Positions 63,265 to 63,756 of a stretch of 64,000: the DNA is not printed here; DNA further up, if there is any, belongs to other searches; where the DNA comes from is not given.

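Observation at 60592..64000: Compact operon of NTP_transf_5-like protein, PqqD-like RRE, radical SAM/SPASM enzyme and a Cys peptide: candidate uncharacterised RiPP system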

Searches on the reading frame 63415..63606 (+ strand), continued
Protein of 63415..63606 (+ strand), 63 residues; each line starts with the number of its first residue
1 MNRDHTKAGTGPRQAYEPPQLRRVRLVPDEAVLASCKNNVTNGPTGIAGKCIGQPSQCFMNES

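Call 58: predict_structure(alignment_id=A5)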
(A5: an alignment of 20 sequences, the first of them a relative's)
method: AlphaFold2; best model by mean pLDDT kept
length: 313 residues; sequences in the alignment: 20
mean_pLDDT: 89.5   pTM: 0.88
mean pLDDT of the five models: 89.5, 89.3, 88.9, 88.5, 88.4
residues with pLDDT >= 90: 232; 70-90: 53; 50-70: 10; < 50: 18
segments of 3 or more residues with pLDDT < 50: 1-5, 301-313
pLDDT, mean of each block of 10 residues (from residue 1): 63 98 92 95 95 75 76 86 91 88 95 90 90 93 96 97 95 96 96 96 97 91 98 95 96 89 95 97 95 90 44 39
secondary structure, 60 per line:
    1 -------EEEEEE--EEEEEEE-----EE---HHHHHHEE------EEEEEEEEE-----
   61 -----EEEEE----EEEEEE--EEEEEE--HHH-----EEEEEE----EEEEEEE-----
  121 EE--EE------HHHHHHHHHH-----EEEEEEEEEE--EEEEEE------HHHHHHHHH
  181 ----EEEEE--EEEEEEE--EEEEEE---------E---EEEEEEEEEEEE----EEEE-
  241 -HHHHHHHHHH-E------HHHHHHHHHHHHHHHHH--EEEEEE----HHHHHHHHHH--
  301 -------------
elements in order: E8-13 E16-22 H33-38 E47-55 E66-70 E75-80 E83-88 E99-104 E109-115 H133-142 E148-157 E160-165 H172-180 E185-189 E192-198 E201-206 E220-231 E236-239 H242-251 H260-276 E279-284 H289-298
